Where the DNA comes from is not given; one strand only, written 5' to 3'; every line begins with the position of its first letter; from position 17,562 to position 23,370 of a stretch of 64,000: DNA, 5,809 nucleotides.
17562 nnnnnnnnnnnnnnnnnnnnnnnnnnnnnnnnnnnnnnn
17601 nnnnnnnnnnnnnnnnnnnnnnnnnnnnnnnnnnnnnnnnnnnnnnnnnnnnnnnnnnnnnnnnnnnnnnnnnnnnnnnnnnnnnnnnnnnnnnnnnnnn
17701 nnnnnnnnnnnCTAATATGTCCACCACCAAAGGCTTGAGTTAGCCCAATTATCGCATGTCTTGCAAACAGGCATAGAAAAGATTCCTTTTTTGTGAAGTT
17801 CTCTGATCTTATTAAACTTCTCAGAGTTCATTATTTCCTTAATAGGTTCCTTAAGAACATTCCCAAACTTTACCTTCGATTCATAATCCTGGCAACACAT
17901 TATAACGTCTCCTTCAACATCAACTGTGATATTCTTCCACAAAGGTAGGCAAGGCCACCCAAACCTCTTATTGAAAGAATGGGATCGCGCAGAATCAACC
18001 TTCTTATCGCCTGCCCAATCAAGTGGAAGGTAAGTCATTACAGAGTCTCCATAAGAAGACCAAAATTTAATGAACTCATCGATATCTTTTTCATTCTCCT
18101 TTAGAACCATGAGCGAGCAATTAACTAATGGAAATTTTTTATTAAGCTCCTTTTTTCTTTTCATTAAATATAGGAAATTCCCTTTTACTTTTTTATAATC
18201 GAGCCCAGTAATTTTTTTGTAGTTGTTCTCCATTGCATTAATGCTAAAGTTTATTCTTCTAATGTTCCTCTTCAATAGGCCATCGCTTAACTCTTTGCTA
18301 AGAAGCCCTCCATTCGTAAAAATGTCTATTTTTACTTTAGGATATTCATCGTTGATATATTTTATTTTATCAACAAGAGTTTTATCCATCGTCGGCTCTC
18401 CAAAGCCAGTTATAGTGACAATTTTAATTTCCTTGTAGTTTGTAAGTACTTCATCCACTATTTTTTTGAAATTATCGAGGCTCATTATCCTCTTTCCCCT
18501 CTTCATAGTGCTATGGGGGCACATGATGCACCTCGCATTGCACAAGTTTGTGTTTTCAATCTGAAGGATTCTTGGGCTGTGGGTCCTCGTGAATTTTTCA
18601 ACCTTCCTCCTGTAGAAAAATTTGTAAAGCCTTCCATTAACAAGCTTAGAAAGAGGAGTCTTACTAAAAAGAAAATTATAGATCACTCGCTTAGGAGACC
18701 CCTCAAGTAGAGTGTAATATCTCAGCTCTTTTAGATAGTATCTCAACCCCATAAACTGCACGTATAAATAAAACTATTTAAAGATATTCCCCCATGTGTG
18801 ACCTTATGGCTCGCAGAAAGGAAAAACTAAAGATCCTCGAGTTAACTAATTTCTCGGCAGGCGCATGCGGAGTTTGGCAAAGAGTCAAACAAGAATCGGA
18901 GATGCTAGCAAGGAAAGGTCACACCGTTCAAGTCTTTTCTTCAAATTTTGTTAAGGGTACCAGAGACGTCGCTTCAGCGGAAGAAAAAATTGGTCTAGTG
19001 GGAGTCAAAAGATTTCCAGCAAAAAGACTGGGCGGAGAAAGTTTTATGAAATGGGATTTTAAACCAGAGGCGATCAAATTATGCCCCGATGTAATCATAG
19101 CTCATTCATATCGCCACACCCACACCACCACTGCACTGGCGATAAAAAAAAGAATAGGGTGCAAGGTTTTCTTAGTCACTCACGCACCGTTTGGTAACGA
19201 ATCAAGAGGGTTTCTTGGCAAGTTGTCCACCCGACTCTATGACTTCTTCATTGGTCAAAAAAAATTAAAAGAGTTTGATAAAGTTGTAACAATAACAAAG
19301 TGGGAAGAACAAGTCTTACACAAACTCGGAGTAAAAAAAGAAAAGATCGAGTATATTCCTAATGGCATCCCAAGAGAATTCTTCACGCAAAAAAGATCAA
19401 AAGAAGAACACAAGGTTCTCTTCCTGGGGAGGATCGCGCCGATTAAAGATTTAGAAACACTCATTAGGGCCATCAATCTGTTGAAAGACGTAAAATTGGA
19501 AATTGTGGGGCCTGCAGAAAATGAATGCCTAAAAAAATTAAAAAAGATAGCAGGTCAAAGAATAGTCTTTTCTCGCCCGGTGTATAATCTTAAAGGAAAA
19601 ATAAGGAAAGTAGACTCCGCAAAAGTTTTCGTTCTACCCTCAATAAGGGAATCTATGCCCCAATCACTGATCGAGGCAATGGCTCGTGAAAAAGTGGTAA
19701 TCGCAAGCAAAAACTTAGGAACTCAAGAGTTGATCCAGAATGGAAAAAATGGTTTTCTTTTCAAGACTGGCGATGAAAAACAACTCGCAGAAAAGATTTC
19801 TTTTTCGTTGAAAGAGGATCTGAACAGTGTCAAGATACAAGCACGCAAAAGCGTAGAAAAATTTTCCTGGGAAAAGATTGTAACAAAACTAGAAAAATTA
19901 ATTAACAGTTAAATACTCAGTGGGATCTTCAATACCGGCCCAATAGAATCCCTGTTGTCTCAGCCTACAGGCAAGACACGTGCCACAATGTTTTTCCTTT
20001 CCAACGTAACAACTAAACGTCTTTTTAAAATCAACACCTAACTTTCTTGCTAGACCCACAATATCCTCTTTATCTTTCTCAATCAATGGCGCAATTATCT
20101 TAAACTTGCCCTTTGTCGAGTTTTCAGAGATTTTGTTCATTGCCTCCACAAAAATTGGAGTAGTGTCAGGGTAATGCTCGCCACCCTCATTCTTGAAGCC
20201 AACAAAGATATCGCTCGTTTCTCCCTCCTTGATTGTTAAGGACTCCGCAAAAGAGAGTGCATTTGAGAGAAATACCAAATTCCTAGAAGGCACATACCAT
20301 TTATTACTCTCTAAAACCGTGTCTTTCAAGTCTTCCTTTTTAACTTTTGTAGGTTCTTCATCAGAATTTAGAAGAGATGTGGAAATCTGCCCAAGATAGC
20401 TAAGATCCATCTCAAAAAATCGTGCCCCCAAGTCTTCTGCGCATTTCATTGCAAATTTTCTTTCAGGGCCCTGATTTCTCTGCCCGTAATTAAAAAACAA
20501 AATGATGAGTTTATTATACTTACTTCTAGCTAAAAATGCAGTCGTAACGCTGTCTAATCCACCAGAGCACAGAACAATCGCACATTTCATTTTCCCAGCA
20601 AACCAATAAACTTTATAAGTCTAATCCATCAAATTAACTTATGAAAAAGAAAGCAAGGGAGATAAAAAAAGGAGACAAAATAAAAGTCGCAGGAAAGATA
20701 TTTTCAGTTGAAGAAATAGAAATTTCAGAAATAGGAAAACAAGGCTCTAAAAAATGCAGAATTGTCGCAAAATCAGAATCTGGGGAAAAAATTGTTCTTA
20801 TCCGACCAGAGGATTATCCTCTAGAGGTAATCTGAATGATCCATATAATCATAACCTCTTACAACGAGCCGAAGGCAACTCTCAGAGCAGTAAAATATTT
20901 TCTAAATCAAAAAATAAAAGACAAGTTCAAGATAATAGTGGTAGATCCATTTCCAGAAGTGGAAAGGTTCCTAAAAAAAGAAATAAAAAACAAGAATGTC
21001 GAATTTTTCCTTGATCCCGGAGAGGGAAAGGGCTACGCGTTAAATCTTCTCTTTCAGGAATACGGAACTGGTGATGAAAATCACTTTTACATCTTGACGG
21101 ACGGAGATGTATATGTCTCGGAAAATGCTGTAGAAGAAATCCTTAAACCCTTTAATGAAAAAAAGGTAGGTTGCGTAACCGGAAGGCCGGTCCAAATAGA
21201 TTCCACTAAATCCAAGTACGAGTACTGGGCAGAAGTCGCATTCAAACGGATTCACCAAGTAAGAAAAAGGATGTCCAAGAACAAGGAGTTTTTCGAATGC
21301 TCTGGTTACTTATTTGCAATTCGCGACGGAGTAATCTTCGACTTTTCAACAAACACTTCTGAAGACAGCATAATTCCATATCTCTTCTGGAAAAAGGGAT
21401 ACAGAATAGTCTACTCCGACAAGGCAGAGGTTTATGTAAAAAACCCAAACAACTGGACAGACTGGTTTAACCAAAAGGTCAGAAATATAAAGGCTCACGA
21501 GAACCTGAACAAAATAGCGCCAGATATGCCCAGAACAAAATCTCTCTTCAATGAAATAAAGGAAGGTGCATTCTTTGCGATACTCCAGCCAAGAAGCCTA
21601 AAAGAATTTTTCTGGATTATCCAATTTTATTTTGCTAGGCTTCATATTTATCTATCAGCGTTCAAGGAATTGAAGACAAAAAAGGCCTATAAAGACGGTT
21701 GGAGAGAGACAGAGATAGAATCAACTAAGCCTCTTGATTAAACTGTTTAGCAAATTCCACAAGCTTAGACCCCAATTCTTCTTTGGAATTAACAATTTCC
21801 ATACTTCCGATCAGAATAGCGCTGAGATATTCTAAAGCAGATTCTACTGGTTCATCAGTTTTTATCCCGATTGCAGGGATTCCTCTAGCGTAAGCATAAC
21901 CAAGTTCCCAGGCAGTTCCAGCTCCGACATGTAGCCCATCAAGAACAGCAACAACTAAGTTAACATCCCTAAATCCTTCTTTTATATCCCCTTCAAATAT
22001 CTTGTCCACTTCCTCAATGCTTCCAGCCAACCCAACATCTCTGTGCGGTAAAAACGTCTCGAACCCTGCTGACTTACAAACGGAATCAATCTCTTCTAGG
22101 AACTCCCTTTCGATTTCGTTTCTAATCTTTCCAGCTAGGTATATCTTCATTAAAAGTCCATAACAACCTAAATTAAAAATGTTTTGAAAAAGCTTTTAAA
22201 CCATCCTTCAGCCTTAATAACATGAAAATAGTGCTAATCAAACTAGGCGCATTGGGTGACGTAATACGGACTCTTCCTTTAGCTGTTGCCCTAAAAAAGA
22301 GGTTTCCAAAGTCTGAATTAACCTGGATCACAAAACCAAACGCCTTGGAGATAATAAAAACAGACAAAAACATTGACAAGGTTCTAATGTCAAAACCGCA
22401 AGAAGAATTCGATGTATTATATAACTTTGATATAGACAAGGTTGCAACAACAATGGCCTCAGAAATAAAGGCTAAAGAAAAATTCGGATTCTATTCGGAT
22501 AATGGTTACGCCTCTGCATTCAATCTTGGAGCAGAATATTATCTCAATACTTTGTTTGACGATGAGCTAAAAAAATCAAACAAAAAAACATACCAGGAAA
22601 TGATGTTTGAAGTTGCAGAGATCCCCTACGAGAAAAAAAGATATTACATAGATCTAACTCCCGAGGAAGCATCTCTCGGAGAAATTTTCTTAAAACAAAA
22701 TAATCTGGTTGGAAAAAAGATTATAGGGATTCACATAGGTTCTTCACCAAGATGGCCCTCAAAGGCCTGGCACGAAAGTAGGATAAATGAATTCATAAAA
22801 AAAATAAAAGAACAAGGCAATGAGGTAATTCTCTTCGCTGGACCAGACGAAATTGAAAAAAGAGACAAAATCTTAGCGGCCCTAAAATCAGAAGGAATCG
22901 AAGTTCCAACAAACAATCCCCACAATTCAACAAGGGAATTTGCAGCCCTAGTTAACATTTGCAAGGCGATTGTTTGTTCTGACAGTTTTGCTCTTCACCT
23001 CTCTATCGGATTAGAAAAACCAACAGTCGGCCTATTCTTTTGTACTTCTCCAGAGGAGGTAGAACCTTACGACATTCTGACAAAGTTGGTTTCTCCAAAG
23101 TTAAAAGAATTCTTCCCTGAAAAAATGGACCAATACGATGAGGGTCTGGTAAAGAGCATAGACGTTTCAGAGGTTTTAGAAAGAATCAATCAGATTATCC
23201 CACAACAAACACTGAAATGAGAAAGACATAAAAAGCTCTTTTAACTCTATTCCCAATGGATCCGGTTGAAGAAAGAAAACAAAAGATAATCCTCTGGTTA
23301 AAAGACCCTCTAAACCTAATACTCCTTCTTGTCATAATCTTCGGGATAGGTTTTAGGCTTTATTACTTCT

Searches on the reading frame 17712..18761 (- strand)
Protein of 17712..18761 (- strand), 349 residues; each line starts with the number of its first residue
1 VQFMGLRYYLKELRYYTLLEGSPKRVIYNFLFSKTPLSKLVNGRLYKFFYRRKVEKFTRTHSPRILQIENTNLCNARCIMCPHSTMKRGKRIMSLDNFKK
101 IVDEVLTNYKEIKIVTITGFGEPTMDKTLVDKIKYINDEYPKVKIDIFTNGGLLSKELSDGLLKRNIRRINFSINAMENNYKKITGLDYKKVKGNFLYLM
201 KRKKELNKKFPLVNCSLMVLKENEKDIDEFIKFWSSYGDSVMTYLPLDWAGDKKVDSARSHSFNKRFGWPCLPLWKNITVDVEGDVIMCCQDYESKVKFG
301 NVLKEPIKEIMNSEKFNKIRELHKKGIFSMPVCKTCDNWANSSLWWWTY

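Call 63: search_protein_families(library=pfam, proteins=[window:17712-18761:-], max_evalue=0.001)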
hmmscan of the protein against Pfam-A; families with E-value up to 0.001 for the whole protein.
window:17712-18761:- (349 aa): 2 families
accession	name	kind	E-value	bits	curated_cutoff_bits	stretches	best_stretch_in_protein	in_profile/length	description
PF04055.27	Radical_SAM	-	4.2e-18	66.5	29.5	1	71-233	4-165/166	Radical SAM superfamily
PF13186.11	SPASM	-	1.3e-14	54.6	21.5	1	271-337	1-67/67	Iron-sulfur cluster-binding domain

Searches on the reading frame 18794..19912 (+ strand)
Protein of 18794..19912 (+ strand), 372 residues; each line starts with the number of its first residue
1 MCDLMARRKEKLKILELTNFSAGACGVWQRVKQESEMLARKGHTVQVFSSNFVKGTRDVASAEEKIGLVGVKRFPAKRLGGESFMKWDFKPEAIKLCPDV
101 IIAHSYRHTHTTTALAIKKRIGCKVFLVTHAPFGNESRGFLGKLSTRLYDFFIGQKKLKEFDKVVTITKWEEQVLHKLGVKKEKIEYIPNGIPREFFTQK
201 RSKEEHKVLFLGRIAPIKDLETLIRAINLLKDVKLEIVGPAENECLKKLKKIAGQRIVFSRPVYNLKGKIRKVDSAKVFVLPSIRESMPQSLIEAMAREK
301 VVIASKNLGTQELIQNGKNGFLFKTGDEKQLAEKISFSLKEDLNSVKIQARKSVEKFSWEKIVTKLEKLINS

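Call 63: search_protein_families(library=pfam, proteins=[window:18794-19912:+], max_evalue=0.001)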
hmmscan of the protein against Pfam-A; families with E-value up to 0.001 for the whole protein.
window:18794-19912:+ (372 aa): 5 families
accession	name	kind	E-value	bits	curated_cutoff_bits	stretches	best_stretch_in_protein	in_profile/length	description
PF00534.26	Glycos_transf_1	-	9.3e-27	94.1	26.4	1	195-342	5-159/172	Glycosyl transferases group 1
PF13692.12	Glyco_trans_1_4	-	3.7e-25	89.3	27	1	206-337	2-138/142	Glycosyl transferases group 1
PF13439.12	Glyco_transf_4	-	8.7e-18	65.4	28.5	1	26-195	3-169/170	Glycosyltransferase Family 4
PF13579.12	Glyco_trans_4_4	-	7.8e-13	49.5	29.7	1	26-191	2-158/158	Glycosyl transferase 4-like domain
PF20706.3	GT4-conflict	-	9.5e-08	31.9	26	1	188-317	177-323/385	Family 4 Glycosyltransferase in conflict systems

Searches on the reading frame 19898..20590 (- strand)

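Call 63: search_protein_families(library=pfam, proteins=[window:19898-20590:-], max_evalue=0.001)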
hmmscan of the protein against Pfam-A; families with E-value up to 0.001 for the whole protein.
window:19898-20590:- (230 aa): 2 families
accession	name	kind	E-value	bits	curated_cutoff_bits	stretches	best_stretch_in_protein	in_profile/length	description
PF06508.19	QueC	-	8.4e-55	186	22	1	4-216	2-207/210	Queuosine biosynthesis protein QueC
PF02568.20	ThiI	-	4.8e-06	26.8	20.5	0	161-186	136-161/197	Thiamine biosynthesis protein (ThiI)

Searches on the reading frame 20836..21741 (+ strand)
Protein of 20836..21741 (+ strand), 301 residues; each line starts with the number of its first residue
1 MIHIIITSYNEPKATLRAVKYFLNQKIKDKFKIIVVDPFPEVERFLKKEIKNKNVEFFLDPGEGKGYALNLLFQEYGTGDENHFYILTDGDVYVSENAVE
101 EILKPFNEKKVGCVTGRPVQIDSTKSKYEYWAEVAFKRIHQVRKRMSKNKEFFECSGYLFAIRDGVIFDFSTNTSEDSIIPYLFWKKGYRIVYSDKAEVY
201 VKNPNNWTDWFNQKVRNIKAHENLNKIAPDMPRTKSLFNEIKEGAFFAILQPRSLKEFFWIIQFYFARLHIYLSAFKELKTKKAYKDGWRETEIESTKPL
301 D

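Call 4: search_protein_families(library=pfam, proteins=[window:20836-21741:+], max_evalue=0.001)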
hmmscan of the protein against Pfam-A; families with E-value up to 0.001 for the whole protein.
window:20836-21741:+ (301 aa): 4 families
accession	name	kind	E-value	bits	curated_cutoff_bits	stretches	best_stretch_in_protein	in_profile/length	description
PF13641.12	Glyco_tranf_2_3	-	1.2e-13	52.1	27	1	3-218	4-228/230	Glycosyltransferase like family 2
PF00535.33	Glycos_transf_2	-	1.2e-13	51.7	23.3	1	4-163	2-160/168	Glycosyl transferase family 2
PF13632.12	Glyco_trans_2_3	-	7.6e-07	29.6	27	1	87-220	4-142/198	Glycosyl transferase family group 2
PF13506.12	Glyco_transf_21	-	0.00048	20.1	21.7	1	74-141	24-89/174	Glycosyl transferase family 21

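Call 5: search_protein_families(library=ncbifam, proteins=[window:20836-21741:+], max_evalue=0.001)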
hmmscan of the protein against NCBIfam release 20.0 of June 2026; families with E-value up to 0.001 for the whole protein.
window:20836-21741:+ (301 aa): 2 families
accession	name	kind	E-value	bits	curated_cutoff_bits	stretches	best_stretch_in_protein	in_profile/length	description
TIGR03937.1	PgaC_IcaA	equivalog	4.4e-08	32.5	422.3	1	1-219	46-268/407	poly-beta-1,6-N-acetyl-D-glucosamine synthase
NF041875.1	EPS_EpsD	equivalog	0.00014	21.3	370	1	3-216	2-222/325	exopolysaccharide biosynthesis glycosyltransferase EpsD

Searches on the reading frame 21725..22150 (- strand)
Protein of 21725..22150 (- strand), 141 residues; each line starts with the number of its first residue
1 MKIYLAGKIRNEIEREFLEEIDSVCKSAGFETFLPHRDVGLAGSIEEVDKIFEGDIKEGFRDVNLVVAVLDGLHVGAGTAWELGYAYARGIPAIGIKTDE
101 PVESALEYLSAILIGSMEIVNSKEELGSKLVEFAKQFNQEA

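Call 41: search_protein_families(library=pfam, proteins=[window:21725-22150:-], max_evalue=0.01)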
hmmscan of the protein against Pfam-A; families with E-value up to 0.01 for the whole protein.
window:21725-22150:- (141 aa): 2 families
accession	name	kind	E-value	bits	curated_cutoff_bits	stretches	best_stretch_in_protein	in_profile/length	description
PF05014.21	Nuc_deoxyrib_tr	-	9.2e-14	52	28.8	1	3-101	1-101/117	Nucleoside 2-deoxyribosyltransferase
PF15891.11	Nuc_deoxyri_tr2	-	3.4e-08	34.2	30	1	2-99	3-104/105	Nucleoside 2-deoxyribosyltransferase like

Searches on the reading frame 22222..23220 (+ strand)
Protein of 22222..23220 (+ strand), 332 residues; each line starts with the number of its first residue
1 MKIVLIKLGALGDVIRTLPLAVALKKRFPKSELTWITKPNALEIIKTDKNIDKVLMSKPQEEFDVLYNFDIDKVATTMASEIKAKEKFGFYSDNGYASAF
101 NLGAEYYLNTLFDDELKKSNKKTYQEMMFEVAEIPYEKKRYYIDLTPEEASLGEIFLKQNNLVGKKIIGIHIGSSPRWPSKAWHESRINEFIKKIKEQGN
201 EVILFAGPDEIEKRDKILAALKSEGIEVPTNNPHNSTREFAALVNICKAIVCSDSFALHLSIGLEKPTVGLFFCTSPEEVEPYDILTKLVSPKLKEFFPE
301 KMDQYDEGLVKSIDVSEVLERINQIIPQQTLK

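Call 4: search_protein_families(library=pfam, proteins=[window:22222-23220:+], max_evalue=0.001)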
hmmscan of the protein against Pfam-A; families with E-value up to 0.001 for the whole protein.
window:22222-23220:+ (332 aa): 1 family
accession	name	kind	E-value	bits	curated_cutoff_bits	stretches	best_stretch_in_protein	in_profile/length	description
PF01075.23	Glyco_transf_9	-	1.7e-17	64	22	1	122-290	66-227/247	Glycosyltransferase family 9 (heptosyltransferase)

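Call 5: search_protein_families(library=ncbifam, proteins=[window:22222-23220:+], max_evalue=0.001)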
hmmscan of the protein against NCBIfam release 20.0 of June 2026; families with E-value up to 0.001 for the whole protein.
window:22222-23220:+ (332 aa): 6 families
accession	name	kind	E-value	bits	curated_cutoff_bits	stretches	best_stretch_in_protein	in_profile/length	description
TIGR02193.1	heptsyl_trn_I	equivalog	1e-18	67.7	185.3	2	162-324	178-318/320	lipopolysaccharide heptosyltransferase I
TIGR02201.1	heptsyl_trn_III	equivalog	4.4e-17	62.2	170.2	2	163-289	179-303/344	putative lipopolysaccharide heptosyltransferase III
TIGR02195.1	heptsyl_trn_II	equivalog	2.1e-13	50.1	134.6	1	149-325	158-337/339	lipopolysaccharide heptosyltransferase II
NF008162.0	PRK10916.1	equivalog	2e-12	47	569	1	164-285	179-300/348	ADP-heptose--LPS heptosyltransferase RfaF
NF008204.0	PRK10964.1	equivalog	4.6e-12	45.7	437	1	179-283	190-290/322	lipopolysaccharide heptosyltransferase RfaC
NF007742.0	PRK10422.1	equivalog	3.4e-11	42.5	467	1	170-329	186-346/352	lipopolysaccharide core heptosyltransferase RfaQ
